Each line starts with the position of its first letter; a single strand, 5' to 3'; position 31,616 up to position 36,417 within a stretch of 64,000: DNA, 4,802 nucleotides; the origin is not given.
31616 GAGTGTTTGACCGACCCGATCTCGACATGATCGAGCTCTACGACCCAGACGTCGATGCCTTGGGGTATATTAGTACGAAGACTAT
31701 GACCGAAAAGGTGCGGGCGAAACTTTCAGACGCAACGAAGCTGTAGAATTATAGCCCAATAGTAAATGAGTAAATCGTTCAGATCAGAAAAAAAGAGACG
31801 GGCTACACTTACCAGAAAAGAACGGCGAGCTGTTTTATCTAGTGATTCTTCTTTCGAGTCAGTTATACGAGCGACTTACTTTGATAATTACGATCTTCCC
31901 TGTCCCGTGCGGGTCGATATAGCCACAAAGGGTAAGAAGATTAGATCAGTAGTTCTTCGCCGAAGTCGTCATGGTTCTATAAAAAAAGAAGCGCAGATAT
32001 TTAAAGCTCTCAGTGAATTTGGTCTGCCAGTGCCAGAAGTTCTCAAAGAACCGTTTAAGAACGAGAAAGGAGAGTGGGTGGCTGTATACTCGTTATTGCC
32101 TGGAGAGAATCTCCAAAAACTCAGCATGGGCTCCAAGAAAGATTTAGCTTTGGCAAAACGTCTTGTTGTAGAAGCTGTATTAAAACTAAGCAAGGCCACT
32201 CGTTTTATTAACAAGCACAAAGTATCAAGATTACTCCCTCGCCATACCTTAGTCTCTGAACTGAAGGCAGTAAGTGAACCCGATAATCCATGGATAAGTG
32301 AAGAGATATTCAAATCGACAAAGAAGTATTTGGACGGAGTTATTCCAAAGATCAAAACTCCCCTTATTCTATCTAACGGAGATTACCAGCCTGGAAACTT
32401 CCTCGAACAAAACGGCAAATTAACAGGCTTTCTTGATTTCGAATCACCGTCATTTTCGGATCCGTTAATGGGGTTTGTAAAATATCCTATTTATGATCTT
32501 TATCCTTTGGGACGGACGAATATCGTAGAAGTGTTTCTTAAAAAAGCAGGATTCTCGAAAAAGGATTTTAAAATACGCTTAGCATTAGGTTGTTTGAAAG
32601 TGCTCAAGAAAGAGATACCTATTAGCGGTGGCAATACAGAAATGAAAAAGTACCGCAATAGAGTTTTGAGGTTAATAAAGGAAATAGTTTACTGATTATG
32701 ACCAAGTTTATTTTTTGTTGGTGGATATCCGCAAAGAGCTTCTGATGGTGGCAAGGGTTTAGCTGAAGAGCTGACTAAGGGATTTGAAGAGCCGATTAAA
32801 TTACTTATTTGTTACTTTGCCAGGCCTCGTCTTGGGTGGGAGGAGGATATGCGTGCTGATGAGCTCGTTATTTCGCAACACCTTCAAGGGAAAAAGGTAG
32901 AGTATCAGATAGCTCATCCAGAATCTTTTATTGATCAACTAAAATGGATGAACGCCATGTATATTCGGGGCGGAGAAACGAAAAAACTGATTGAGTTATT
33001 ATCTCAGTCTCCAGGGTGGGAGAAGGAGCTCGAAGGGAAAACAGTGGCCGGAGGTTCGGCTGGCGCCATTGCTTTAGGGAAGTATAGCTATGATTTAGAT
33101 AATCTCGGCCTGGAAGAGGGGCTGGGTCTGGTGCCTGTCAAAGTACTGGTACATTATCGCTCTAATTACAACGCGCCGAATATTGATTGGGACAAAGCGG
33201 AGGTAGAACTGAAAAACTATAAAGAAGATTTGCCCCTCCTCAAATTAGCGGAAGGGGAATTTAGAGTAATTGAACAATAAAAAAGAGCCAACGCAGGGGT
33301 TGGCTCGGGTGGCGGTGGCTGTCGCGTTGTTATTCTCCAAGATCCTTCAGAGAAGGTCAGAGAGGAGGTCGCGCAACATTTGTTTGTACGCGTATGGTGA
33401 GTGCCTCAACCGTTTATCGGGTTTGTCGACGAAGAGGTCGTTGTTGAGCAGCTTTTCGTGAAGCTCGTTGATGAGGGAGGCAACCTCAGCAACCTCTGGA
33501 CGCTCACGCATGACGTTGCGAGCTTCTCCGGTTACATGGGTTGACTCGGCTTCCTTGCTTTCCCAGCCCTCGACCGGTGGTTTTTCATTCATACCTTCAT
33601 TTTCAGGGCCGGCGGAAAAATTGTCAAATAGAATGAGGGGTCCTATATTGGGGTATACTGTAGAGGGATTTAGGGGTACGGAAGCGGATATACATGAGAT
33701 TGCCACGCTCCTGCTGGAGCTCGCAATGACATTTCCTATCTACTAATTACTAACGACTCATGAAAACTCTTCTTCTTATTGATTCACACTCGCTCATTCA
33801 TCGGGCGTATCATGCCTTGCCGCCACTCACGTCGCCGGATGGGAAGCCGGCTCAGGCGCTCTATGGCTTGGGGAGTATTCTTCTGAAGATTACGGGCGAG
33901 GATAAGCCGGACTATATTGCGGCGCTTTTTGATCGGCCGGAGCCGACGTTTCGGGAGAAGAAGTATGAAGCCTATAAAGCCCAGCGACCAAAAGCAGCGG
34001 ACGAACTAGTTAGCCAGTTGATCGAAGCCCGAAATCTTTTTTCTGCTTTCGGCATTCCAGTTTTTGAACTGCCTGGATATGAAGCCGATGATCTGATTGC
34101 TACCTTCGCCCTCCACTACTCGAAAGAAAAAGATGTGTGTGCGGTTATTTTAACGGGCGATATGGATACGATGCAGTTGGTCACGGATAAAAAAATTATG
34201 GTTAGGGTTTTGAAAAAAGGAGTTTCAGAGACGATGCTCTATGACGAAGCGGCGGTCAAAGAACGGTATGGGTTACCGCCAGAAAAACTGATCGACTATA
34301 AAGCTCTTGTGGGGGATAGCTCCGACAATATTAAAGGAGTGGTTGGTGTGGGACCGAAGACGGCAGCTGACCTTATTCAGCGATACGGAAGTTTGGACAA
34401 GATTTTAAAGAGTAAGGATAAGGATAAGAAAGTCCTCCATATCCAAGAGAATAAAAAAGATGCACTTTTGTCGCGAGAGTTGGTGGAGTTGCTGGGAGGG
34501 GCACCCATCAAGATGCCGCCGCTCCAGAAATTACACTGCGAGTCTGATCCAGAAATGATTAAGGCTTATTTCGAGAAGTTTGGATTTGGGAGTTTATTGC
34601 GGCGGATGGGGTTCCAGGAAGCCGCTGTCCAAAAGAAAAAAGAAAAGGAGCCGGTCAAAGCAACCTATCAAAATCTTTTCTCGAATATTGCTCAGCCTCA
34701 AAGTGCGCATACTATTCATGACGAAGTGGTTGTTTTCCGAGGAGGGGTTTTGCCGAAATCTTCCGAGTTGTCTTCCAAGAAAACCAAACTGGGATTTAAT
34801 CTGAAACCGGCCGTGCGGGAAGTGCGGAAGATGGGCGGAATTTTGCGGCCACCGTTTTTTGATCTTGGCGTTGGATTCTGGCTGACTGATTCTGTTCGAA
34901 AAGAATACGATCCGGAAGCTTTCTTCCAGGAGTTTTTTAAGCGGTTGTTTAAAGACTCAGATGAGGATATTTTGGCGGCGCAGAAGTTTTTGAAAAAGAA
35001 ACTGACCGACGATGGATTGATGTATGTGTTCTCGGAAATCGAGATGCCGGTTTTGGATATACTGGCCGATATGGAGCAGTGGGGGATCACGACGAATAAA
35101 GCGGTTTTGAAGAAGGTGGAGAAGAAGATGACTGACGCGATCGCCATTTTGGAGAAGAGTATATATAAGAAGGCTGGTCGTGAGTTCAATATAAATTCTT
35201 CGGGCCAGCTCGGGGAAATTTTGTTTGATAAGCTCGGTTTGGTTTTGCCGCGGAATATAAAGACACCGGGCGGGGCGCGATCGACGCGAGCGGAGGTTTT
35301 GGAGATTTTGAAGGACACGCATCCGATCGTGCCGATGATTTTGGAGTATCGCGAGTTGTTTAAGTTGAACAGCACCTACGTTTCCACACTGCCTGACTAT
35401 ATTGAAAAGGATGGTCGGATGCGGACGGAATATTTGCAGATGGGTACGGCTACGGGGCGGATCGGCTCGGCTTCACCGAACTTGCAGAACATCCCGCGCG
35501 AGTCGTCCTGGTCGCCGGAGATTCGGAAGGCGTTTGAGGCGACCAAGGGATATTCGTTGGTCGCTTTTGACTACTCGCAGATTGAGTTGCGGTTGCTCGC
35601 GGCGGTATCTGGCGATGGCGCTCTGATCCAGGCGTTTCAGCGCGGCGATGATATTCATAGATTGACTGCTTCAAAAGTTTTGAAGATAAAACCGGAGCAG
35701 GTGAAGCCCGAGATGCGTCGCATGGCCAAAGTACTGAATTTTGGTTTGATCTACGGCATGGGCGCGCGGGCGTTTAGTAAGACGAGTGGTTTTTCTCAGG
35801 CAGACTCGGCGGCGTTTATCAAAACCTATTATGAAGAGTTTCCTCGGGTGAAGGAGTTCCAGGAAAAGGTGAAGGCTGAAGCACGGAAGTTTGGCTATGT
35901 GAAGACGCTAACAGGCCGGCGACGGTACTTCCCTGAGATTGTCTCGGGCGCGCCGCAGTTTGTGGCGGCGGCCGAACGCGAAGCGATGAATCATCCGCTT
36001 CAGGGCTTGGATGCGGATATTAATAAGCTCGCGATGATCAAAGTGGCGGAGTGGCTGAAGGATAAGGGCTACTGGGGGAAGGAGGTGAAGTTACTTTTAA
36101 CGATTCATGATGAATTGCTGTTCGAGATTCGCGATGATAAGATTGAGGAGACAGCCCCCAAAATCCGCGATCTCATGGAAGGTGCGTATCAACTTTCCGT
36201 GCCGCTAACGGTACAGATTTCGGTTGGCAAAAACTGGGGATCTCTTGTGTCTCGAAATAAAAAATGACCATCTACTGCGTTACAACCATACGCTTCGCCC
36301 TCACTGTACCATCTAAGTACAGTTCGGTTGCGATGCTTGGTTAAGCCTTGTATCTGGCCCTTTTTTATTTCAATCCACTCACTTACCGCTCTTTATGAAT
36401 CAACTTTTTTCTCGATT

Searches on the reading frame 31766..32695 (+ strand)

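Call 69: search_protein_families(library=pfam, max_evalue=0.001, proteins=[window:31766-32695:+])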
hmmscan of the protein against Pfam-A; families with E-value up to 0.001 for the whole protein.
window:31766-32695:+ (309 aa): 1 family
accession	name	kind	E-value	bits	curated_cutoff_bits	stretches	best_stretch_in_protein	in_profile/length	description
PF01636.29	APH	-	3.8e-12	46.9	23.2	1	57-235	19-204/239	Phosphotransferase enzyme family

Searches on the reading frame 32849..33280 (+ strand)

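Call 69: search_protein_families(library=pfam, max_evalue=0.001, proteins=[window:32849-33280:+])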
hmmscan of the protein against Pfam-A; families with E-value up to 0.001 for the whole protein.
window:32849-33280:+ (143 aa): 1 family
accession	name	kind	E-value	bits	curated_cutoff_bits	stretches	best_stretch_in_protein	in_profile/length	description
PF03575.23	Peptidase_S51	-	7.5e-08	32.7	23.9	1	17-137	66-194/206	Peptidase family S51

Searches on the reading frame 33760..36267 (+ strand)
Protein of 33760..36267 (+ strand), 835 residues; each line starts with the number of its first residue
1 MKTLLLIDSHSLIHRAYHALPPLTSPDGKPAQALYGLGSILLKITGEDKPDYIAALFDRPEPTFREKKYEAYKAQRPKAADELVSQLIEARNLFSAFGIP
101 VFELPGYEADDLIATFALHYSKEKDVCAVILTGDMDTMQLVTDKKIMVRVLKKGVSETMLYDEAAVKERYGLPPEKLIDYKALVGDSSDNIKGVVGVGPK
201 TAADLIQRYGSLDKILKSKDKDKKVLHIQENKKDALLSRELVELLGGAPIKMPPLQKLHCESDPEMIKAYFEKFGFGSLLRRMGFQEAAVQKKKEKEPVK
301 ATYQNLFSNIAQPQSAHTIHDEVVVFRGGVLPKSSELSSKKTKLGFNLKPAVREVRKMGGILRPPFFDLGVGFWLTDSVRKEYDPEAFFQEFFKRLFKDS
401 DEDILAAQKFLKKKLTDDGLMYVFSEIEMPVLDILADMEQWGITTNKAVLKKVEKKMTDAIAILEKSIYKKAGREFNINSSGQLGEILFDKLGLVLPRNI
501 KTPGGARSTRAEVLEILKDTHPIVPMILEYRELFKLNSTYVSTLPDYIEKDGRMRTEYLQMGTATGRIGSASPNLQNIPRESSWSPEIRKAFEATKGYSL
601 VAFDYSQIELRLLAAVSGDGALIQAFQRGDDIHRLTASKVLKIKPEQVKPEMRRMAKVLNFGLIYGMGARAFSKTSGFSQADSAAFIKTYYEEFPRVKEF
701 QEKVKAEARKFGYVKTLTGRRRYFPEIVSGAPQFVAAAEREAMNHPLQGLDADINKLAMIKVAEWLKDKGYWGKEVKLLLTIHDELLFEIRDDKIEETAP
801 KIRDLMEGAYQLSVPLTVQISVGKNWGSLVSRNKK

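Call 8: search_protein_families(library=pfam, max_evalue=0.01, proteins=[window:33760-36267:+])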
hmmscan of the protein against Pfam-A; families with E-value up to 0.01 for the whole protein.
window:33760-36267:+ (835 aa): 3 families
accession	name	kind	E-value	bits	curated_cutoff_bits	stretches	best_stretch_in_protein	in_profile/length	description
PF00476.26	DNA_pol_A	-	2.7e-134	448.3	34.3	1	448-827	2-380/381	DNA polymerase family A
PF02739.22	5_3_exonuc_N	-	2.9e-49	167.4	34.3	1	3-171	1-164/164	5'-3' exonuclease, N-terminal resolvase-like domain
PF01367.25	5_3_exonuc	-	1.1e-24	87.1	40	1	173-253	2-85/97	5'-3' exonuclease, C-terminal SAM fold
